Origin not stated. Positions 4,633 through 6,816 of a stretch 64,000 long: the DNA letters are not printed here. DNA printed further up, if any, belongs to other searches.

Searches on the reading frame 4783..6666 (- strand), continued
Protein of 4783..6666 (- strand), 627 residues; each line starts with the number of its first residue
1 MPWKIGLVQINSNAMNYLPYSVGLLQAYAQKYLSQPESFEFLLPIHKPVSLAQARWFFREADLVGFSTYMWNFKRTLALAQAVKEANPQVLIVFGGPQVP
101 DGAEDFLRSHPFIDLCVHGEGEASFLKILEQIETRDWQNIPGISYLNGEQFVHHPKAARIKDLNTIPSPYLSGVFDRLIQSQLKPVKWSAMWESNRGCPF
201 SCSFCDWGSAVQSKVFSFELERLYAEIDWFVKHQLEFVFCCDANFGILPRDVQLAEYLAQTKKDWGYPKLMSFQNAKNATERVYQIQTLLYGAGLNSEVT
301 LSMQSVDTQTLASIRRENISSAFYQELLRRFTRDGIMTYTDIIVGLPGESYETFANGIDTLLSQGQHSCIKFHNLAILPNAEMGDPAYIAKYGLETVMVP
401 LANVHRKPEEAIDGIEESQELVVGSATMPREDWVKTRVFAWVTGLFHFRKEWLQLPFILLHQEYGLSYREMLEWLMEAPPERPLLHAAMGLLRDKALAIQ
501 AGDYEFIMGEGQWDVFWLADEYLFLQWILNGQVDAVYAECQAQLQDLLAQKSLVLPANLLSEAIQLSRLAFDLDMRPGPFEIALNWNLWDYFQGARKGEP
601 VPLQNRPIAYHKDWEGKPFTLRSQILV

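Call 11: find_encoding_contigs(protein=P0003, flank=10000, max_places=3)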
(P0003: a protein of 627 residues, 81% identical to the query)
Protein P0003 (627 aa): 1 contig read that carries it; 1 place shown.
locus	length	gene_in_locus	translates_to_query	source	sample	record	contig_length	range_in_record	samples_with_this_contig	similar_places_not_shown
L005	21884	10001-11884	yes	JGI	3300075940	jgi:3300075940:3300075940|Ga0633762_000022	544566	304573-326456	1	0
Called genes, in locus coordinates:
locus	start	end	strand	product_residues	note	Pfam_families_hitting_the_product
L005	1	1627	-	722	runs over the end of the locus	PF00144:Beta-lactamase, PF11954:DUF3471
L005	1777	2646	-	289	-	-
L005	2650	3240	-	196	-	PF04264:YceI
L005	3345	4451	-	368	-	-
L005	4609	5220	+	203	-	PF08818:DUF1801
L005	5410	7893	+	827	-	PF00580:UvrD-helicase, PF13245:AAA_19, PF01443:Viral_helicase1 (faint), PF13361:UvrD_C, PF13538:UvrD_C_2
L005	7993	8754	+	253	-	-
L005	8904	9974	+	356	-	-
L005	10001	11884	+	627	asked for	PF02310:B12-binding, PF04055:Radical_SAM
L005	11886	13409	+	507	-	PF02310:B12-binding, PF04055:Radical_SAM, PF13311:DUF4080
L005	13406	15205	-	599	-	PF00924:MS_channel_2nd, PF21082:MS_channel_3rd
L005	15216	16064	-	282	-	PF21088:MS_channel_1st, PF00924:MS_channel_2nd, PF21082:MS_channel_3rd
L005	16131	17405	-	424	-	PF00171:Aldedh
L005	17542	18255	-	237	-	PF00072:Response_reg, PF00486:Trans_reg_C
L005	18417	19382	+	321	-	PF09346:SMI1_KNR4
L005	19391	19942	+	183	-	PF06042:NTP_transf_6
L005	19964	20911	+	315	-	PF05050:Methyltransf_21 (faint)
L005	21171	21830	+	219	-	PF27545:CsoS1D_N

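Call 12: find_encoding_contigs(protein=P0006, flank=10000, max_places=3)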
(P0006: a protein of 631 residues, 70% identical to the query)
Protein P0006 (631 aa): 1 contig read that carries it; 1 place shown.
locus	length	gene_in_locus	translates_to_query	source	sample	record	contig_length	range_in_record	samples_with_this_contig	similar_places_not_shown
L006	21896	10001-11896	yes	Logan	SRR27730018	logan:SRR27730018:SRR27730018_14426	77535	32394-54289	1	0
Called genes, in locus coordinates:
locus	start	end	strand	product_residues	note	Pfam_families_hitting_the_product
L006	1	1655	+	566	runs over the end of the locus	PF01578:Cytochrom_C_asm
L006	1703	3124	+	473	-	PF26178:Rv2075c_cat, PF00388:PI-PLC-X, PF26146:PI-PLC_X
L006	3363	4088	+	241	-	PF04542:Sigma70_r2, PF04539:Sigma70_r3, PF08281:Sigma70_r4_2, PF04545:Sigma70_r4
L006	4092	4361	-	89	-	PF02325:CCB3_YggT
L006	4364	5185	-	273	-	PF03807:F420_oxidored, PF14748:P5CR_dimer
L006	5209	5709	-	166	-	PF04472:SepF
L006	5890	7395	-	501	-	PF00149:Metallophos, PF02872:5_nucleotid_C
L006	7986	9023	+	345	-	PF02353:CMAS, PF01135:PCMT (weak), PF13489:Methyltransf_23, PF05175:MTS, PF13847:Methyltransf_31, PF08241:Methyltransf_11, PF08242:Methyltransf_12, PF13649:Methyltransf_25, +2 more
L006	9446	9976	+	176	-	-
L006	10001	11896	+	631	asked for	PF02310:B12-binding, PF04055:Radical_SAM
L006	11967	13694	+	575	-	PF00437:T2SSE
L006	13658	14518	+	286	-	PF13584:BatD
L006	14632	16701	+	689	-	PF00069:Pkinase, PF07714:PK_Tyr_Ser-Thr, PF14561:TPR_20 (faint), PF25068:ARM_TT21_4th (faint), PF13432:TPR_16 (weak), PF14559:TPR_19, PF13424:TPR_12 (weak), PF13432:TPR_16 (weak), +19 more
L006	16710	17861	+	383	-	PF13433:Peripla_BP_5, PF13458:Peripla_BP_6, PF01094:ANF_receptor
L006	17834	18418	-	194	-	PF05728:UPF0227, PF12697:Abhydrolase_6 (weak)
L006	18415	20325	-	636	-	-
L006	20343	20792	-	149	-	PF05099:TerB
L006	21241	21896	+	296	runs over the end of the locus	-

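Call 18: find_encoding_contigs(protein=P0002, flank=10000, max_places=3)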
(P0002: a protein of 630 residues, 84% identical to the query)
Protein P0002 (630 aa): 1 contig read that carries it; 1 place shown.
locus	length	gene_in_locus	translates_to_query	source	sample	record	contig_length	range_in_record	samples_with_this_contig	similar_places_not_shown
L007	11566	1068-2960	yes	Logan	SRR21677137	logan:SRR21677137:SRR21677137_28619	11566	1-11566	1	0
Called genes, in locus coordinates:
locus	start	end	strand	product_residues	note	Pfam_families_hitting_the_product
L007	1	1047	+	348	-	?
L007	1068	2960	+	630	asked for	PF02310:B12-binding, PF04055:Radical_SAM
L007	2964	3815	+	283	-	PF22000:DUF6929, PF21851:DUF6910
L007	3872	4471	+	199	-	PF03692:CxxCxxCC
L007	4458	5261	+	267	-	PF03692:CxxCxxCC (faint)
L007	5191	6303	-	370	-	PF01761:DHQ_synthase, PF24621:DHQS_C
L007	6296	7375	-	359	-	PF14415:DUF4424 (faint)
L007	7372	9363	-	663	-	PF05157:MshEN, PF00437:T2SSE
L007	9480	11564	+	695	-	?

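Call 19: find_encoding_contigs(protein=P0005, flank=10000, max_places=3)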
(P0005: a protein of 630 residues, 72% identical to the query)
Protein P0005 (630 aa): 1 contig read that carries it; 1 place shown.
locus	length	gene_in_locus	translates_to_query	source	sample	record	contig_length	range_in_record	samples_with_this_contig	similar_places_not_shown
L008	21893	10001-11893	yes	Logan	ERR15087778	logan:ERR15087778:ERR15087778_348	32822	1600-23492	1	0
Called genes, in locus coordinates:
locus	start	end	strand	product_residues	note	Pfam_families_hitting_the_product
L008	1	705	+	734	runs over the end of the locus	PF00350:Dynamin_N, PF01926:MMR_HSR1 (faint)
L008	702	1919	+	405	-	PF00149:Metallophos, PF12850:Metallophos_2 (faint)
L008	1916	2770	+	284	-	PF00892:EamA, PF03151:TPT (faint), PF00892:EamA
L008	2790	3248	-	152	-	PF04892:VanZ-LLP1 (weak)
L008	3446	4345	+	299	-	-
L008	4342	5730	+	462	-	PF02781:G6PD_C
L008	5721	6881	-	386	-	PF02878:PGM_PMM_I, PF02879:PGM_PMM_II, PF02880:PGM_PMM_III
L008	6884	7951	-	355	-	PF10432:bact-PGI_C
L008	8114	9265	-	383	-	PF02771:Acyl-CoA_dh_N, PF02770:Acyl-CoA_dh_M, PF00441:Acyl-CoA_dh_1, PF08028:Acyl-CoA_dh_2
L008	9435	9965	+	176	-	-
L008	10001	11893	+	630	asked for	PF02310:B12-binding, PF04055:Radical_SAM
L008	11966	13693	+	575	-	PF00437:T2SSE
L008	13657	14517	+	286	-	PF13584:BatD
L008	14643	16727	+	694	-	PF00069:Pkinase, PF07714:PK_Tyr_Ser-Thr, PF03109:ABC1 (weak), PF17667:Pkinase_fungal (weak), PF13429:TPR_15 (weak), PF13371:TPR_9, PF14559:TPR_19, PF13424:TPR_12, +18 more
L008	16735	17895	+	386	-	PF13433:Peripla_BP_5, PF13458:Peripla_BP_6, PF01094:ANF_receptor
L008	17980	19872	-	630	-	-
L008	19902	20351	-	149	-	PF05099:TerB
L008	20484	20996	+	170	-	-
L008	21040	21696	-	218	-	PF00877:NLPC_P60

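Call 20: find_encoding_contigs(protein=P0001, flank=10000, max_places=3)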
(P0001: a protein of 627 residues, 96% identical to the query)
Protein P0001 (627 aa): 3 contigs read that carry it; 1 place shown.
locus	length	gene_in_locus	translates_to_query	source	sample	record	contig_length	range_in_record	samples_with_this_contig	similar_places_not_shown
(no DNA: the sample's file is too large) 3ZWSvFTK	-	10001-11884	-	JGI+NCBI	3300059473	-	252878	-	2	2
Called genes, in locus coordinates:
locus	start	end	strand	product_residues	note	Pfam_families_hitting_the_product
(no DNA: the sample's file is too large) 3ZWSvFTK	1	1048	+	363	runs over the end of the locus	PF00583:Acetyltransf_1, PF13673:Acetyltransf_10, PF13508:Acetyltransf_7, PF04266:ASCH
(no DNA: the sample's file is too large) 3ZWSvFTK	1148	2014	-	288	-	-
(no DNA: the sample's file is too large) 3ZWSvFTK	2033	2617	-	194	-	PF04264:YceI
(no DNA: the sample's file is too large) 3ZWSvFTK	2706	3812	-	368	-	-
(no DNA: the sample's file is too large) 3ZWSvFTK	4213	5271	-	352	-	-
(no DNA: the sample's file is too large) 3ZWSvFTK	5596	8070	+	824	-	PF00580:UvrD-helicase, PF01443:Viral_helicase1 (faint), PF13245:AAA_19, PF13361:UvrD_C, PF13538:UvrD_C_2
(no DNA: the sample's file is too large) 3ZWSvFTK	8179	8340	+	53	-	PF07963:N_methyl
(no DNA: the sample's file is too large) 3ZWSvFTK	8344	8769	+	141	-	-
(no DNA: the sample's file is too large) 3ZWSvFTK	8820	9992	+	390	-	-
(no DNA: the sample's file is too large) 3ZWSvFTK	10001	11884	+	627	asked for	PF02310:B12-binding, PF04055:Radical_SAM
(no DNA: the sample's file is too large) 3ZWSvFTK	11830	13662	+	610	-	PF02517:Rce1-like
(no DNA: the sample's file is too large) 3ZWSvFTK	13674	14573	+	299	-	PF13449:Phytase-like (faint), PF22000:DUF6929, PF21851:DUF6910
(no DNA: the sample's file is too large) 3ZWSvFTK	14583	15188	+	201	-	PF03692:CxxCxxCC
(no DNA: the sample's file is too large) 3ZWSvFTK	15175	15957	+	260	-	PF03692:CxxCxxCC (weak)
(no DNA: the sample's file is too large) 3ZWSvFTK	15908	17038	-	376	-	PF01761:DHQ_synthase, PF24621:DHQS_C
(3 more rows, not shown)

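Call 23: find_related_loci(query=A1, collection=genome_contigs, flank=10000)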
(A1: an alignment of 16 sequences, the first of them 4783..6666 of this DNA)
Query A1 (627 aa) in genome_contigs; peptide patterns used: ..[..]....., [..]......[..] (x = any residue, [..] = any of these).
593 stretches matched a pattern (row limit reached: there are more); 560 encode a relative of the query (tblastn E <= 1e-3); the best 80 are kept; 80 distinct loci.
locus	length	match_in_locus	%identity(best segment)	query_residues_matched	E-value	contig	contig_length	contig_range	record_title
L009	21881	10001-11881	97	1-627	0e+0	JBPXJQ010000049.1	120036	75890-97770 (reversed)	MAG: Candidatus Blackallbacteria bacterium isolate mt_P12 k141_52307, whole genome shotgun sequence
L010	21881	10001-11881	96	1-627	0e+0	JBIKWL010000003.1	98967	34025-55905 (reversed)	MAG: Candidatus Sericytochromatia bacterium isolate ME2015-09-13_3300035666_group6_bin207 Rohwer_bin1392_scaffold_91_c1,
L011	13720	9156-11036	96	1-627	0e+0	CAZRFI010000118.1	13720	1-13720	MAG TPA_asm: uncultured Candidatus Sericytochromatia bacterium isolate binchicken_co266_209 genome assembly, contig: NOD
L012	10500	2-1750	92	42-624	0e+0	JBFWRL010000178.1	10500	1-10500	MAG: Candidatus Sericytochromatia bacterium isolate CA_2019_TPBF_205 NODE_26276_length_10500_cov_4.837945_TPBF, whole ge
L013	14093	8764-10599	50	4-613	0e+0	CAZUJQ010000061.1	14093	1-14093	MAG TPA_asm: uncultured Planctomycetales bacterium isolate binchicken_co21_390 genome assembly, contig: NODE_2889_length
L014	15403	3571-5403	51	4-613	0e+0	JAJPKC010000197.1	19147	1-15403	MAG: Oscillatoriales cyanobacterium Centralia_MAG_596 k107_18181987, whole genome shotgun sequence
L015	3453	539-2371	50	4-613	0e+0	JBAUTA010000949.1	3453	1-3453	MAG: Kovacikia sp. isolate MFD02237_ilm_asm_bin5 k127_94199, whole genome shotgun sequence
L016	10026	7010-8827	49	4-607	0e+0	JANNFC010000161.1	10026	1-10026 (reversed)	MAG: Betaproteobacteria bacterium isolate OTE_75_metabat_334 OTE_75_k141_2836881, whole genome shotgun sequence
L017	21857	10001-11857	47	4-620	0e+0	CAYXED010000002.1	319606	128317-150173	MAG TPA_asm: uncultured Nitrospiraceae bacterium isolate SRP077602_co4_664 genome assembly, contig: NODE_5_length_319606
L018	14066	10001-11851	48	4-617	0e+0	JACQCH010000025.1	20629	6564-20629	MAG: Candidatus Omnitrophota bacterium isolate NC_groundwater_963_Pr1_S-0.2um_59_43 Montesol18-Sp2_coassembly_scaffold_5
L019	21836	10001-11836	48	4-613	0e+0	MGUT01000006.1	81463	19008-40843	MAG: Elusimicrobia bacterium RIFCSPLOWO2_01_FULL_64_13 rifcsplowo2_01_scaffold_11270, whole genome shotgun sequence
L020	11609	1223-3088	48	4-615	0e+0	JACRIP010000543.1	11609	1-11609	MAG: Planctomycetota bacterium isolate NC_groundwater_1806_Pr3_B-0.1um_71_12 SR-2_scaffold_141_3228650, whole genome sho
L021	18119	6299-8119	48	4-610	0e+0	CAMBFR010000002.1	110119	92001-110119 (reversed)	MAG: Candidatus Sulfopaludibacter sp. SbA3 isolate TH-08apr19-233 genome assembly, contig: TH-08apr19-C229, whole genome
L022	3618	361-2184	48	2-606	0e+0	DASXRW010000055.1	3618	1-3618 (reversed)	MAG TPA_asm: Burkholderiales bacterium isolate SMAG_U4650 k141_2628542, whole genome shotgun sequence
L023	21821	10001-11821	47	2-606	0e+0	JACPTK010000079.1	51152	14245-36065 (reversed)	MAG: Betaproteobacteria bacterium isolate NC_groundwater_730_Ag_S-0.65um_65_27 S37_SO-6_scaffold_324376, whole genome sh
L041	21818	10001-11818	47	4-607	0e+0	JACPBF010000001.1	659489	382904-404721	MAG: Elusimicrobia bacterium isolate NC_groundwater_250_Ag_S-0.2um_38_13 S5_GD2017_2_S2_scaffold_25, whole genome shotgu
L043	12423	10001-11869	48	5-624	0e+0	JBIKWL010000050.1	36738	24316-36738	MAG: Candidatus Sericytochromatia bacterium isolate ME2015-09-13_3300035666_group6_bin207 Rohwer_bin1392_scaffold_714_c1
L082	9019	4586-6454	46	5-624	0e+0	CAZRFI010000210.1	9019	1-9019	MAG TPA_asm: uncultured Candidatus Sericytochromatia bacterium isolate binchicken_co266_209 genome assembly, contig: NOD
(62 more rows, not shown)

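Call 37: search_protein_families(library=pfam, proteins=[window:4783-6666:-, L005:11886-13409:+, L002:8981-9514:+], max_evalue=5)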
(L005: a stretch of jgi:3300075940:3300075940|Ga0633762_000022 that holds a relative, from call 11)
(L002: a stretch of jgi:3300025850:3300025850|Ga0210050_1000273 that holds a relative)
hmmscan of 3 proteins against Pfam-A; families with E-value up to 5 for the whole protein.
window:4783-6666:- (627 aa): 3 families
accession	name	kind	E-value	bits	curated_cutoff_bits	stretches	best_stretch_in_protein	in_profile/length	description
PF02310.24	B12-binding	-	4e-11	43.2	32.1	1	59-126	50-118/121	B12 binding domain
PF04055.27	Radical_SAM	-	1.4e-10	42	29.5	1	195-356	4-161/166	Radical SAM superfamily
PF19864.5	Radical_SAM_N2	-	0.047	13.6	29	1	89-134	86-127/151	Radical SAM proteins, N-terminal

L005:11886-13409:+ (507 aa): 3 families
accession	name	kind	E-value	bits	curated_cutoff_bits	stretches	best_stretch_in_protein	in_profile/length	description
PF13311.11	DUF4080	-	4.2e-18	66.6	22.9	1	357-490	2-140/188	Protein of unknown function (DUF4080)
PF02310.24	B12-binding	-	1.1e-16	61.2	32.1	1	9-122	5-119/121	B12 binding domain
PF04055.27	Radical_SAM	-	8.2e-13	49.3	29.5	1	168-327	2-163/166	Radical SAM superfamily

L002:8981-9514:+ (177 aa): 1 family
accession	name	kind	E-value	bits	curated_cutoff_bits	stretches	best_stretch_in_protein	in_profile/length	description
PF10722.14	YbjN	-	0.16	12.7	22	1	82-147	58-117/126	Putative bacterial sensory transduction regulator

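Call 41: search_solved_structures(query=window:4783-6666:-, max_evalue=0.001)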
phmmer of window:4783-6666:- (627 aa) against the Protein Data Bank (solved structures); distinct sequences matched with E-value up to 0.001: 3.
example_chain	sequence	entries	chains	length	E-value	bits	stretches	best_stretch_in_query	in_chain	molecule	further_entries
7kdx_A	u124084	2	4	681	8.7e-107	361.2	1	12-483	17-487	Methyltransferase TokK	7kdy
9n1b_A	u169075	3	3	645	2.7e-61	210.9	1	59-384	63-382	Radical SAM protein | Radical SAM enzyme CysS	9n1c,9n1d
9ccb_A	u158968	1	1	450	0.00051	21.7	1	92-227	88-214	Radical SAM core domain-containing protein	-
